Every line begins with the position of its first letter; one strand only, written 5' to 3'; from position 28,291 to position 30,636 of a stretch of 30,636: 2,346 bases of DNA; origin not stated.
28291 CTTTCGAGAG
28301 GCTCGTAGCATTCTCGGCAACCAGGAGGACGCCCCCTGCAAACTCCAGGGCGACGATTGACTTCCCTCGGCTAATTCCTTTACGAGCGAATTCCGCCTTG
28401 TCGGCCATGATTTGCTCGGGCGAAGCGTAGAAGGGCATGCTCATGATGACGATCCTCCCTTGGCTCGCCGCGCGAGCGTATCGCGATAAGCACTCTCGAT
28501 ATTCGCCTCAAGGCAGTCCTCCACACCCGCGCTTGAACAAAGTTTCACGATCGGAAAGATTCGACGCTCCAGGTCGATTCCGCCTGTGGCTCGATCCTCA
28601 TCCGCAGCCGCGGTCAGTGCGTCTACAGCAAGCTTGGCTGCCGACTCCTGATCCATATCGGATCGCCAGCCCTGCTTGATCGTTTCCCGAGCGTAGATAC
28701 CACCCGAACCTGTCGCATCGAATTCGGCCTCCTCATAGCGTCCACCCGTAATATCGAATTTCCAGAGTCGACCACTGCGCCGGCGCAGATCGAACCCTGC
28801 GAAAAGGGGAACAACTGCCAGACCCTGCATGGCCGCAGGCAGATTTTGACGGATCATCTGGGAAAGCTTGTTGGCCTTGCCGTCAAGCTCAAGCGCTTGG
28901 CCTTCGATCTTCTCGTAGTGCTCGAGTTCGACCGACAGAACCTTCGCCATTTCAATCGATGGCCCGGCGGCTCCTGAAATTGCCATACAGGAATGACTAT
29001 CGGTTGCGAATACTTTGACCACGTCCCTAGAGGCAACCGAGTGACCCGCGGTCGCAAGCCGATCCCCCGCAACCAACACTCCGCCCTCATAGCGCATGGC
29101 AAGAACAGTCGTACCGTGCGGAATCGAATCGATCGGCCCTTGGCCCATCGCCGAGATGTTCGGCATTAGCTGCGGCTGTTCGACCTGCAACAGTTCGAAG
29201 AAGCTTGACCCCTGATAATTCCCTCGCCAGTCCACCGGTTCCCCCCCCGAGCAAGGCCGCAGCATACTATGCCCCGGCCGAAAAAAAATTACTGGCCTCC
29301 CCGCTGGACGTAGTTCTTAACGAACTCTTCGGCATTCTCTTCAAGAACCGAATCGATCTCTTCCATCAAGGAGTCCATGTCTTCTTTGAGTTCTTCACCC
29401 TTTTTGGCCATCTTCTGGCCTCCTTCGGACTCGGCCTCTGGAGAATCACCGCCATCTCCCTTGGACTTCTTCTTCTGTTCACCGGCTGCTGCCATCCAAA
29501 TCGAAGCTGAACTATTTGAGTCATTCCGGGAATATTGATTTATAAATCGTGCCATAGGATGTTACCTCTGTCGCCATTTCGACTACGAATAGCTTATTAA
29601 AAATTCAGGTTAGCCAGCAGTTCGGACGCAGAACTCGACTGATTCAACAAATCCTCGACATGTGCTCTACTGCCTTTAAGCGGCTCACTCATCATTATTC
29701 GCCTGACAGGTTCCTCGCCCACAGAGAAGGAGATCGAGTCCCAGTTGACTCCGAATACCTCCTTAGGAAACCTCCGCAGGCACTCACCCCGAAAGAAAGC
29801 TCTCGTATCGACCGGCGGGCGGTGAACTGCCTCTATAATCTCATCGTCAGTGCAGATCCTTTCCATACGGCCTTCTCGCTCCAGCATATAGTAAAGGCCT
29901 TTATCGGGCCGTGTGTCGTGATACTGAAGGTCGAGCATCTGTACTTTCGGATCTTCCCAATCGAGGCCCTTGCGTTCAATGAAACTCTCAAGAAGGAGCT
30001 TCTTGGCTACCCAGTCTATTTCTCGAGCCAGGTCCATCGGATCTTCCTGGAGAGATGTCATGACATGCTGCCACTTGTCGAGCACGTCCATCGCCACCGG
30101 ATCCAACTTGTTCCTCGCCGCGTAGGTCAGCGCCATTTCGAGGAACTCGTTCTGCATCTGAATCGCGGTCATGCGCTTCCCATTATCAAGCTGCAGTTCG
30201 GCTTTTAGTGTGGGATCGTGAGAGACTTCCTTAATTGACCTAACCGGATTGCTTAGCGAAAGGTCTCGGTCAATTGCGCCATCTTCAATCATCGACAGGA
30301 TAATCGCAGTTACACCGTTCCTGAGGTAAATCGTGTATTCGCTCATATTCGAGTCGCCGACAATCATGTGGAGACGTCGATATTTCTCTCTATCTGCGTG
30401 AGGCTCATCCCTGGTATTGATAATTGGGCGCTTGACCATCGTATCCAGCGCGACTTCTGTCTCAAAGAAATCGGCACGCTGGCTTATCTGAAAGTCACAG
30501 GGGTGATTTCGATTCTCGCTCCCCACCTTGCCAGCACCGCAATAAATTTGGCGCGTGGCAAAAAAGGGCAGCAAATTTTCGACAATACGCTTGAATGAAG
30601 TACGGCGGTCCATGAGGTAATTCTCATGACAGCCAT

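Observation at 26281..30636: Intact actinobacterial-type Pup-proteasome operon in a diderm, deltaproteobacterial-grade host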

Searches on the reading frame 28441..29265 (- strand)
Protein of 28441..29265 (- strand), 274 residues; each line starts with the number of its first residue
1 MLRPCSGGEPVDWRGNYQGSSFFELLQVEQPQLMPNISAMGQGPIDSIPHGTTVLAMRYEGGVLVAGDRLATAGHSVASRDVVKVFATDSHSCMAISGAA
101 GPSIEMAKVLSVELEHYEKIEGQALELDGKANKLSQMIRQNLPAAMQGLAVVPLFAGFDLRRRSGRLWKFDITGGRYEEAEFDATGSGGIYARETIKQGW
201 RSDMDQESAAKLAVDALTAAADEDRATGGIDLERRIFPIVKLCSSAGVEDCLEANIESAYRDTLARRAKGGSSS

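Call 4: search_protein_families(library=ncbifam, proteins=[window:28441-29265:-], max_evalue=0.01)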
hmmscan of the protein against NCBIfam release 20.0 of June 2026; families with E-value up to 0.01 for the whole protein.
window:28441-29265:- (274 aa): 7 families
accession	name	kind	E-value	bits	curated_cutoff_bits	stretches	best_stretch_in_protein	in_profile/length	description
TIGR03690.1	20S_bact_beta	equivalog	2.6e-85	285.7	191.9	1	48-267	2-221/222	proteasome subunit beta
TIGR03634.1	arc_protsome_B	equivalog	5e-28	98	224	1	51-229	1-173/185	archaeal proteasome endopeptidase complex subunit beta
TIGR03633.1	arc_protsome_A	equivalog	5.1e-11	42.5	287.35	1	47-231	25-206/230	archaeal proteasome endopeptidase complex subunit alpha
NF003075.0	PRK03996.1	subfamily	3.4e-10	39.6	219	1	47-230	32-212/248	archaeal proteasome endopeptidase complex subunit alpha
NF003964.0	PRK05456.1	equivalog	1.6e-06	27.9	137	1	50-127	6-85/179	ATP-dependent protease subunit HslV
TIGR03692.1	ATP_dep_HslV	equivalog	0.0001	22.1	157.75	1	52-127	1-78/171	HslVU peptidase proteolytic subunit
TIGR03691.1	20S_bact_alpha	equivalog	0.004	16.6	139.05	0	164-226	133-195/229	proteasome subunit alpha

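Call 5: search_protein_families(library=pfam, proteins=[window:28441-29265:-], max_evalue=0.01)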
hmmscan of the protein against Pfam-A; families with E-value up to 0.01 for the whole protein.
window:28441-29265:- (274 aa): 1 family
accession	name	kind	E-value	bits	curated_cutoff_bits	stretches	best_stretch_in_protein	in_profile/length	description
PF00227.31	Proteasome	-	1.2e-34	120.1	22.4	1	50-229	3-182/189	Proteasome subunit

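Call 23: search_solved_structures(query=window:28441-29265:-, show_alignments=2, max_evalue=1e-10)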
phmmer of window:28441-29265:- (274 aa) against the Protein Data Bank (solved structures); distinct sequences matched with E-value up to 1e-10: 58.
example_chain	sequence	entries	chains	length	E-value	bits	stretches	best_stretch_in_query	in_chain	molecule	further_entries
2h6j_H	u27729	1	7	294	2e-65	224.2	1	42-272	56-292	Proteasome beta-type subunit 1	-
1q5r_H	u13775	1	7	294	2.4e-65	223.9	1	42-272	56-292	proteasome beta-type subunit 1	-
1q5q_H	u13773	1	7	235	5.9e-62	212.8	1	52-272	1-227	proteasome beta-type subunit 1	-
2jay_A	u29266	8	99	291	1.1e-57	198.8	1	20-267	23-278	PROTEASOME | Proteasome subunit beta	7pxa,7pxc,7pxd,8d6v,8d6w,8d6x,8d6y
3mka_C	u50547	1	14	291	6e-57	196.3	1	20-267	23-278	Proteasome subunit beta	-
6ocw_H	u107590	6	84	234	2.3e-51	178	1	52-267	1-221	Proteasome subunit beta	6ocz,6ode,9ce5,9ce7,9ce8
2fhg_H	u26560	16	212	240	2.6e-51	177.9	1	52-267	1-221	proteasome, beta subunit | Proteasome (Beta subunit) PrcB | Proteasome subunit beta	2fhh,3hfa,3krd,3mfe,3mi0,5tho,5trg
9ceb_O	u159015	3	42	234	7e-51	176.5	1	53-267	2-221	Proteasome subunit beta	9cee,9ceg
3h6f_C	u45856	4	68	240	7e-51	176.5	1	53-267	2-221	Proteasome (Beta subunit) PrcB | Proteasome subunit beta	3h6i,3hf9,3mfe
5lzp_A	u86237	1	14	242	7.9e-51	176.3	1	53-267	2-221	Proteasome subunit beta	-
3h4p_a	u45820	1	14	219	1.7e-17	67.1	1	52-255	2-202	Proteasome subunit beta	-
8fz5_L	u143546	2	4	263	2.4e-16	63.3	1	43-229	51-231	Proteasome subunit beta type-5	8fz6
8olu_L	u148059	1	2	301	2.4e-16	63.3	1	48-230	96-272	Proteasome subunit beta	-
6qm7_L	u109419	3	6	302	2.4e-16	63.3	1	48-230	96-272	Proteasome beta5 chain | Proteasome subunit beta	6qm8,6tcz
22mm_R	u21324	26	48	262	2.7e-16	63.1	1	44-230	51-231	Proteasome subunit beta type-5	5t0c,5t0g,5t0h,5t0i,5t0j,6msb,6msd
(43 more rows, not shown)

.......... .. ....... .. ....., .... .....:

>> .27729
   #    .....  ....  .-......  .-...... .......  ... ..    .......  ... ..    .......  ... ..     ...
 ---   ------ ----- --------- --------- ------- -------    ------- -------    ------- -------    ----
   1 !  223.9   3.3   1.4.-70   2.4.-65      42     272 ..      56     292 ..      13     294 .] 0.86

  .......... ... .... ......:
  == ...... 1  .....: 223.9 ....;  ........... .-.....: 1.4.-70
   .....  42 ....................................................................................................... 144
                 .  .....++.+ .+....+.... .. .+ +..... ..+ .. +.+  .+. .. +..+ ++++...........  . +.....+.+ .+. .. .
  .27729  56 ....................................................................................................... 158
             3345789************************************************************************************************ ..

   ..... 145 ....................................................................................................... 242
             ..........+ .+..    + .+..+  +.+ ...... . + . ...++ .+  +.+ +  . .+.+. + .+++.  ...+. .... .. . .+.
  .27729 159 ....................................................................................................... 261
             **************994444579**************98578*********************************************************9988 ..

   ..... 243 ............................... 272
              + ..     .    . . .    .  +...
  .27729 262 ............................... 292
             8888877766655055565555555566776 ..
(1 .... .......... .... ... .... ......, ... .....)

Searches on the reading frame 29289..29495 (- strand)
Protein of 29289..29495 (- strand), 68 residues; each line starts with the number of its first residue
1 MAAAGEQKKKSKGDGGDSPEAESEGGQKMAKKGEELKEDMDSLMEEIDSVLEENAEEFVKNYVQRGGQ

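Call 48: search_solved_structures(query=window:29289-29495:-, show_alignments=2, max_evalue=0.001)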
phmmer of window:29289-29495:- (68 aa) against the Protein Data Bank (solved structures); distinct sequences matched with E-value up to 0.001: 7.
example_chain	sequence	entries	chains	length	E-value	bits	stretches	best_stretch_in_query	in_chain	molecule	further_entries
7px9_G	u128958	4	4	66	9.6e-12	48.2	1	4-68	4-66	Prokaryotic ubiquitin-like protein Pup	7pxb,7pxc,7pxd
3m9d_G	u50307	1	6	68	1.9e-11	47.3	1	4-68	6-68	Prokaryotic ubiquitin-like protein pup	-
9cku_H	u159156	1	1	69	6.7e-10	42.4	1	9-68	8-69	Pup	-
3m91_B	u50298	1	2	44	8.9e-10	42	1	31-68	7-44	Prokaryotic ubiquitin-like protein pup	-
7oxy_B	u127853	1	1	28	2.5e-08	37.5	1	41-68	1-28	Prokaryotic ubiquitin-like protein Pup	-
7oy3_B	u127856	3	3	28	5.4e-08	36.4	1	41-68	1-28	Prokaryotic ubiquitin-like protein Pup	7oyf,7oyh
4bjr_A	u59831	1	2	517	1.9e-05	28.4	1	41-68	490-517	PUP--PROTEIN LIGASE, PROKARYOTIC UBIQUITIN-LIKE PROTEIN PUP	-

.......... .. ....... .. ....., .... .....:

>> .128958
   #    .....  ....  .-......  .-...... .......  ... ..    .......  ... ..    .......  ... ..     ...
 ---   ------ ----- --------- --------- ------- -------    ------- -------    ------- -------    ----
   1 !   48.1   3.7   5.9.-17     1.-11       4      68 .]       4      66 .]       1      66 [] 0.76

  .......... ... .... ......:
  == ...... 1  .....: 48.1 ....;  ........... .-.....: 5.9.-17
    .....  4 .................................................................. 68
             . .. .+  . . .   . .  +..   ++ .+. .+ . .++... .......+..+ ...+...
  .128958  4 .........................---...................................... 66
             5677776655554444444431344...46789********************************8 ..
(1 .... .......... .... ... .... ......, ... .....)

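Call 71: search_protein_families(library=ncbifam, proteins=[window:29289-29495:-], max_evalue=0.00001)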
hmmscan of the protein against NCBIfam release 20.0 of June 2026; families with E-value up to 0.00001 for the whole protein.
window:29289-29495:- (68 aa): 1 family
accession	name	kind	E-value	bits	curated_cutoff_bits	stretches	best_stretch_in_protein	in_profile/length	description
TIGR03687.1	pupylate_cterm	equivalog_domain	1.9e-16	59.7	41.45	1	38-68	3-33/33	ubiquitin-like protein Pup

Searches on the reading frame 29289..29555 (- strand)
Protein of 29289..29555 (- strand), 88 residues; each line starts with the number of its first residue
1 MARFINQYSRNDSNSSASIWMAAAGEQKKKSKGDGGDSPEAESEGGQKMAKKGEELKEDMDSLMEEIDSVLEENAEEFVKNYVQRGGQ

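Call 4: search_protein_families(library=ncbifam, proteins=[window:29289-29555:-], max_evalue=0.01)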
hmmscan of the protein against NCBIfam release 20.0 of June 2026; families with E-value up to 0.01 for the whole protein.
window:29289-29555:- (88 aa): 1 family
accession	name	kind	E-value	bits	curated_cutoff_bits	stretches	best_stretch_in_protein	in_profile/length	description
TIGR03687.1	pupylate_cterm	equivalog_domain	3.2e-16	59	41.45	1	58-88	3-33/33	ubiquitin-like protein Pup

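Call 5: search_protein_families(library=pfam, proteins=[window:29289-29555:-], max_evalue=0.01)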
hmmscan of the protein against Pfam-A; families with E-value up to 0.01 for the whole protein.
window:29289-29555:- (88 aa): 1 family
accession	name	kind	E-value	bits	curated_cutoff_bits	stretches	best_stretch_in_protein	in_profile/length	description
PF05639.16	Pup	-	2e-19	70.7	27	1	26-88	5-69/69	Pup-like protein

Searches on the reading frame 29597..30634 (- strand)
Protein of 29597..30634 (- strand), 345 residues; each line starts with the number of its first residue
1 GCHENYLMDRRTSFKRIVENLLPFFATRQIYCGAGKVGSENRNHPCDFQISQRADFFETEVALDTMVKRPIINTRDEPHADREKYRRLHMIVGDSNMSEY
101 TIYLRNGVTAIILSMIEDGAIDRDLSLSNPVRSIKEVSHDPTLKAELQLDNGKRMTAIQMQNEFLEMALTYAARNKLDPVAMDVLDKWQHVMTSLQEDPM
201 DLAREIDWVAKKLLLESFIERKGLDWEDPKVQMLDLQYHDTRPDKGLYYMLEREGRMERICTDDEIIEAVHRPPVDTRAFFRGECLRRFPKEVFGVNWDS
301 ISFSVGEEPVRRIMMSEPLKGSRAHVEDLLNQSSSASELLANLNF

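Call 4: search_protein_families(library=ncbifam, proteins=[window:29597-30634:-], max_evalue=0.01)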
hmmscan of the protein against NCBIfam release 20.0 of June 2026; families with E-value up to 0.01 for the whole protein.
window:29597-30634:- (345 aa): 2 families
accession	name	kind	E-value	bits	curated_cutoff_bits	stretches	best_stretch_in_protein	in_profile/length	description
TIGR03688.1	depupylase_Dop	equivalog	4.2e-127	424.9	492.3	1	1-332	153-484/485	depupylase/deamidase Dop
TIGR03686.1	pupylate_PafA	equivalog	2e-102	343.2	551.3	1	1-331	119-455/457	Pup--protein ligase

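Call 5: search_protein_families(library=pfam, proteins=[window:29597-30634:-], max_evalue=0.01)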
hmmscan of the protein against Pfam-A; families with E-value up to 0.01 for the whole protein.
window:29597-30634:- (345 aa): 1 family
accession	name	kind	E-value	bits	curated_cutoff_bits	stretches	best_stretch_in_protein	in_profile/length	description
PF03136.20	Pup_ligase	-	8.4e-126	420.9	25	1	1-301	140-440/441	Pup-ligase protein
